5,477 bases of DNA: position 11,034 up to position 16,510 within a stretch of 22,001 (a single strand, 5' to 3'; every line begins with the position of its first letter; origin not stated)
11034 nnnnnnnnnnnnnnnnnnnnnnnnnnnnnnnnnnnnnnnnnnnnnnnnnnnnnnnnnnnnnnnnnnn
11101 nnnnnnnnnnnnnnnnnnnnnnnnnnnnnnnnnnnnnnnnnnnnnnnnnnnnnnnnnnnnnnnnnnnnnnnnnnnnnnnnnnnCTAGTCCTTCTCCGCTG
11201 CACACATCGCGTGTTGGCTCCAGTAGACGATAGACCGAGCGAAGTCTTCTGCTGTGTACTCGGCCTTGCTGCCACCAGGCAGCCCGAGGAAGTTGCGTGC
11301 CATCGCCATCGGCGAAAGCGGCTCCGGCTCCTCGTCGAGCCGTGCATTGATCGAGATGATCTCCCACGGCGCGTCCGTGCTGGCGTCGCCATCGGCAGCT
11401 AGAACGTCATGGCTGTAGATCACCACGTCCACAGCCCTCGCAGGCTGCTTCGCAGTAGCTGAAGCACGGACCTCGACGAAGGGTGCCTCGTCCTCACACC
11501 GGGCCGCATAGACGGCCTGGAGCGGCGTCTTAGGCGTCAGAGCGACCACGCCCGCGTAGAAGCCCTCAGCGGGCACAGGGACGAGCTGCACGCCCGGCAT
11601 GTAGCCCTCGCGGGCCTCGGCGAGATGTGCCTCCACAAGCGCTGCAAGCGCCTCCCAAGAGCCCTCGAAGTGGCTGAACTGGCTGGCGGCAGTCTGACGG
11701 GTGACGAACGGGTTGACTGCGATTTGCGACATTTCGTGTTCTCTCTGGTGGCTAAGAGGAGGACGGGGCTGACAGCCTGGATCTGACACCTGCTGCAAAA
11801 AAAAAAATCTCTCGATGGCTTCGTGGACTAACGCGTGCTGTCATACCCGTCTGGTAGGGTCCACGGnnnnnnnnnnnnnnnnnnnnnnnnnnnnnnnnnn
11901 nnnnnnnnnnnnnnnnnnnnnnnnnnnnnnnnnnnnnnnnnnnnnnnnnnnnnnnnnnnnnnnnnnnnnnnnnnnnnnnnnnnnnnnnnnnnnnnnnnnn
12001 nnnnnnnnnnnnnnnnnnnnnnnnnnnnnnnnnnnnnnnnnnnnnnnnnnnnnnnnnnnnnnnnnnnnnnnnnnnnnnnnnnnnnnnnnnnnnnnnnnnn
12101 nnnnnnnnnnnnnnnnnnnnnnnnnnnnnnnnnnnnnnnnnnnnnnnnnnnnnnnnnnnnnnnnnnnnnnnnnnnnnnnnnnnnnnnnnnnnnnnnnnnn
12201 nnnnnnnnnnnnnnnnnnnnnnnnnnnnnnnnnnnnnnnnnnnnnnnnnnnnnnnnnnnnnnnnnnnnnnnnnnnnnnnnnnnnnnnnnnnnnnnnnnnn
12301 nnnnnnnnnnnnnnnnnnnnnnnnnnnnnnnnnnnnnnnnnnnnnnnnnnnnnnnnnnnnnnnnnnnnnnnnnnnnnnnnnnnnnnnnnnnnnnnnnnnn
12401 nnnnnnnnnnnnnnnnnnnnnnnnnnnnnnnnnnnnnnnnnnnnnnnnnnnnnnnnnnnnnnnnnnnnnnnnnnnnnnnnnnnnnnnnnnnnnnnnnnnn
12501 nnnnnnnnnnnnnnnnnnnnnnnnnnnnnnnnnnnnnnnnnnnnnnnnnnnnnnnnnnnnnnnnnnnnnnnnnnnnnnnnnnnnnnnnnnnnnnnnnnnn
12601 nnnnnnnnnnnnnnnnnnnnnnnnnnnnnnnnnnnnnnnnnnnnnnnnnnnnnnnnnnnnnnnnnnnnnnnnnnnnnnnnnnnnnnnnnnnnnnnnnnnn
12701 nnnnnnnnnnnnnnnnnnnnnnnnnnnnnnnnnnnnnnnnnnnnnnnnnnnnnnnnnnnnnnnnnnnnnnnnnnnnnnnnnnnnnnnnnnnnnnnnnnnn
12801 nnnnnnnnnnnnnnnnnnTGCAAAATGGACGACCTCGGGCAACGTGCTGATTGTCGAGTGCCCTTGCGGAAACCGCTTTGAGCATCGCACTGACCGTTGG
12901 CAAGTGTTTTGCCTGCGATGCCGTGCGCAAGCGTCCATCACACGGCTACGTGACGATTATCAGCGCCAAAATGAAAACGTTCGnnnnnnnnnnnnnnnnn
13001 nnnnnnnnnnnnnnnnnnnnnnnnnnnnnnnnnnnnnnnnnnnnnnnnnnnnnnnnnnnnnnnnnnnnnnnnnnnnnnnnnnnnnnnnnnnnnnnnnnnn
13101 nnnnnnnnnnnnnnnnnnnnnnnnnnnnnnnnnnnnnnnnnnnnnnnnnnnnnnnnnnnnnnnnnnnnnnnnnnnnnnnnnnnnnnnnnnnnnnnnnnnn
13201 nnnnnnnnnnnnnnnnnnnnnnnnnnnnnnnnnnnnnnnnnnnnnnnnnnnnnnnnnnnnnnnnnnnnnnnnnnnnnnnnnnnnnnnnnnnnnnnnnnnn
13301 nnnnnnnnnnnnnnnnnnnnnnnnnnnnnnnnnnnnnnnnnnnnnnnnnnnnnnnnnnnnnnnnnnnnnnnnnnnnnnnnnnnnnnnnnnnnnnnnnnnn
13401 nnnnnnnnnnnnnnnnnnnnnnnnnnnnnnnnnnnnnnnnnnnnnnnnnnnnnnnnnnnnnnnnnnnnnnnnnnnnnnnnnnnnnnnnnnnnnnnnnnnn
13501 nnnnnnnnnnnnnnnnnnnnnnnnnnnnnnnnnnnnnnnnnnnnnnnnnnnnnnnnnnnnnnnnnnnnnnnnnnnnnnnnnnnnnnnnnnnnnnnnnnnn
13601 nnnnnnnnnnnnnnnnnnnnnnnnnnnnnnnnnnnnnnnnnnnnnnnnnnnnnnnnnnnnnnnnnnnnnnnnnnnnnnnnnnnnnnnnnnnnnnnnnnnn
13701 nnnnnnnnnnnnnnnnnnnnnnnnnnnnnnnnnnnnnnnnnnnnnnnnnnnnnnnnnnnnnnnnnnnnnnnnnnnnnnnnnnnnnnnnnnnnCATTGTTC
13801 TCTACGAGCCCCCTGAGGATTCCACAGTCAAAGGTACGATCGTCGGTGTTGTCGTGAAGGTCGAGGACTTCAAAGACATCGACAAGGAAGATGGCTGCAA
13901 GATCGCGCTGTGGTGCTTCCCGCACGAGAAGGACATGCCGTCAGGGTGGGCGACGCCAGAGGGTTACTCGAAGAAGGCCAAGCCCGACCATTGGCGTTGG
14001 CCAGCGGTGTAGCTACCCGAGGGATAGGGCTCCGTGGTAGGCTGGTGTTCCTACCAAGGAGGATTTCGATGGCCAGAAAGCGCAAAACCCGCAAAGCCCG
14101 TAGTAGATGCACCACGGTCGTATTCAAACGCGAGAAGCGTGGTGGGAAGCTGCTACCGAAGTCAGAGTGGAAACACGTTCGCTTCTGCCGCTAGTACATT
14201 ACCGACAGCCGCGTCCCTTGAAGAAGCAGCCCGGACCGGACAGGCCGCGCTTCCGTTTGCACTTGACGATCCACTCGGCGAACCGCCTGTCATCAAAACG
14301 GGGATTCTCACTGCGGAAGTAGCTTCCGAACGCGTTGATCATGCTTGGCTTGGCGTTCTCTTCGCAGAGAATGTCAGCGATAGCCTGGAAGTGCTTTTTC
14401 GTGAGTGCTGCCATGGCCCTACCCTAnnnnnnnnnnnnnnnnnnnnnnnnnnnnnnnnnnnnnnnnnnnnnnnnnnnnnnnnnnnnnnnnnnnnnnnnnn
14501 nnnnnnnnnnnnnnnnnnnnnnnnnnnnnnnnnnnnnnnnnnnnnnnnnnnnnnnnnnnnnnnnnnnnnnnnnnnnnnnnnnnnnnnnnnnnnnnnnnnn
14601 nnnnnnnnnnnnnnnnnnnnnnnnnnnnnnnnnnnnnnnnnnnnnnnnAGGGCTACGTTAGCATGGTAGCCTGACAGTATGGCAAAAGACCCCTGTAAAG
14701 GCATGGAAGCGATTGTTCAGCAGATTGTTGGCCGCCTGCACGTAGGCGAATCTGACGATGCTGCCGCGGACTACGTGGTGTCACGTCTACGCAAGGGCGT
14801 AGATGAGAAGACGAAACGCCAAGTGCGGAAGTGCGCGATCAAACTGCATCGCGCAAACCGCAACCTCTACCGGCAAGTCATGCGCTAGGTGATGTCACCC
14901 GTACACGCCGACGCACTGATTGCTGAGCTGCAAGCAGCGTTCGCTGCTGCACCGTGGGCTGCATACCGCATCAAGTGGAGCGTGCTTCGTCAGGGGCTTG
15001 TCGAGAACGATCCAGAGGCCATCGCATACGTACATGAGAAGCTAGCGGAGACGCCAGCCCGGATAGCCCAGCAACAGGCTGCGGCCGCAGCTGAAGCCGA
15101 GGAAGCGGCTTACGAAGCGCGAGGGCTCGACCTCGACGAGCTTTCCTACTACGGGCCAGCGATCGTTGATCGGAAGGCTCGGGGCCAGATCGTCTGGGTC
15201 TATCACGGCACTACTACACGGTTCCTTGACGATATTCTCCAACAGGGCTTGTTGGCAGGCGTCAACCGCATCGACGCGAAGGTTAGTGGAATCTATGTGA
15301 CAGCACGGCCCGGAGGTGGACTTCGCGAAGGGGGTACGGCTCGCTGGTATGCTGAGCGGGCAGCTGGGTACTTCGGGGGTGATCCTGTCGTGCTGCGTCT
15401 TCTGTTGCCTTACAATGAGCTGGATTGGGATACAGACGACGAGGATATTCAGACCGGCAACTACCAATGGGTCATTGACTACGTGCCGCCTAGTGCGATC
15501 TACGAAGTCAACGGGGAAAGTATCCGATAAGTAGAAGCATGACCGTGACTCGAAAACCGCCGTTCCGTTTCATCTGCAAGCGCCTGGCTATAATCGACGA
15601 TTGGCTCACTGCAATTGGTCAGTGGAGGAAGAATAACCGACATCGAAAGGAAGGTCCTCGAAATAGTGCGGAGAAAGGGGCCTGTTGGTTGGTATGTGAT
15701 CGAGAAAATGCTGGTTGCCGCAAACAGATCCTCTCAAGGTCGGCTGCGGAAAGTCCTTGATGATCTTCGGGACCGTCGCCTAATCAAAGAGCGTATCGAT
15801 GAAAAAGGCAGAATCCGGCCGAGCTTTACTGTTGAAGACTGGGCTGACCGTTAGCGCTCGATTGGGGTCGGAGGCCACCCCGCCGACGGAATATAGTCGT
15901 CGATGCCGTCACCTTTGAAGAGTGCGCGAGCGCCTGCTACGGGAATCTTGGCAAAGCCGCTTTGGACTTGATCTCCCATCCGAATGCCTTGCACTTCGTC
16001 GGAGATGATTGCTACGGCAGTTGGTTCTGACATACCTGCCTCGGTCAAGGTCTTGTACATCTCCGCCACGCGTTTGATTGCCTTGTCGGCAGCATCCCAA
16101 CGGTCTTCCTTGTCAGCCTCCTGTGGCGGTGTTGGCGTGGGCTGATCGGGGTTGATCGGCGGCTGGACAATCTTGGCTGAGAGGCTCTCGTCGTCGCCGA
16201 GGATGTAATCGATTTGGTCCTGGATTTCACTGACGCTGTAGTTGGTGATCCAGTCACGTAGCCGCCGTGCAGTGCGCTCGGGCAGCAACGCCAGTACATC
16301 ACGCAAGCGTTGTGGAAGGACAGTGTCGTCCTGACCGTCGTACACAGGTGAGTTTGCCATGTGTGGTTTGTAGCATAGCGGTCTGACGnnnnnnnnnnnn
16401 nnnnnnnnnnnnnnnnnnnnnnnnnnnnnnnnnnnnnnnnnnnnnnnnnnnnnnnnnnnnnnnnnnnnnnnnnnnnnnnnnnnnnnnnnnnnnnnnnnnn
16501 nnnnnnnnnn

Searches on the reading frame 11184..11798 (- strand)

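Call 38: search_protein_families(library=pfam, proteins=[window:11184-11798:-], max_evalue=0.1)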
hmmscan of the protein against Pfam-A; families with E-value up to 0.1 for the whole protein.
window:11184-11798:- (204 aa): 1 family
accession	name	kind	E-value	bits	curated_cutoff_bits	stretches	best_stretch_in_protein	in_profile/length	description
PF11539.13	DUF3228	-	5.5e-16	59.1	25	1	49-198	30-193/194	Protein of unknown function (DUF3228)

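Call 62: search_protein_families(library=phrogs, proteins=[window:11184-11798:-], max_evalue=0.01)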
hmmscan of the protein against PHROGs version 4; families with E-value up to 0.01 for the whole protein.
window:11184-11798:- (204 aa): 0 families

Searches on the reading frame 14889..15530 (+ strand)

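Call 5: search_protein_families(library=pfam, proteins=[window:14889-15530:+], max_evalue=1)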
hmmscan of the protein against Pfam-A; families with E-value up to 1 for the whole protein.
window:14889-15530:+ (213 aa): 2 families
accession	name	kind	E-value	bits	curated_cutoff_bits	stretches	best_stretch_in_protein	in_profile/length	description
PF00644.27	PARP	-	0.037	14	26.7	1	98-129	46-77/199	Poly(ADP-ribose) polymerase catalytic domain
PF23279.1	TPR_25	-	0.087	13.3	27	1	3-81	3-78/145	Fungal tetratrico peptide repeats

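Call 6: search_protein_families(library=phrogs, proteins=[window:14889-15530:+], max_evalue=1)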
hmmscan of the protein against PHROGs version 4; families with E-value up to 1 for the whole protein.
window:14889-15530:+ (213 aa): 3 families
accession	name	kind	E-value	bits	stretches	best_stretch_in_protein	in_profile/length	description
phrog_2110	-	unknown function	0.0014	19.9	1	148-177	54-83/105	-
phrog_5470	-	DNA, RNA and nucleotide metabolism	0.0068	16.9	1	102-128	97-122/183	RNA 2'-phosphotransferase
phrog_11974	-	unknown function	0.29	11.3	1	104-128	150-174/369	-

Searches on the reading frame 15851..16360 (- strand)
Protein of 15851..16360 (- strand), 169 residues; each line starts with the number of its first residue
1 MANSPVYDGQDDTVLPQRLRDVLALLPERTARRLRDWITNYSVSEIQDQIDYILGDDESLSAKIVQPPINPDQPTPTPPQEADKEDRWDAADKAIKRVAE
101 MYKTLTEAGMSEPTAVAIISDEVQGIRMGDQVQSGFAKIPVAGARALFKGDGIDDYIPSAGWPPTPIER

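Call 5: search_protein_families(library=pfam, proteins=[window:15851-16360:-], max_evalue=1)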
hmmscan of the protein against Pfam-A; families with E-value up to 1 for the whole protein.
window:15851-16360:- (169 aa): 0 families

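Call 6: search_protein_families(library=phrogs, proteins=[window:15851-16360:-], max_evalue=1)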
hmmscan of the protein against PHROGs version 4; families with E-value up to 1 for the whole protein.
window:15851-16360:- (169 aa): 2 families
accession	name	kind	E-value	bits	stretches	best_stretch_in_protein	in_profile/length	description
phrog_1188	-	unknown function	0.047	14.3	1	57-84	95-120/247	-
phrog_13612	-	unknown function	0.16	11.6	1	57-83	275-299/427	-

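Call 89: search_protein_families(library=ncbifam, proteins=[window:15851-16360:-], max_evalue=0.1)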
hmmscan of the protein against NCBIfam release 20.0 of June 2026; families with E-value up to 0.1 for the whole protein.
window:15851-16360:- (169 aa): 0 families
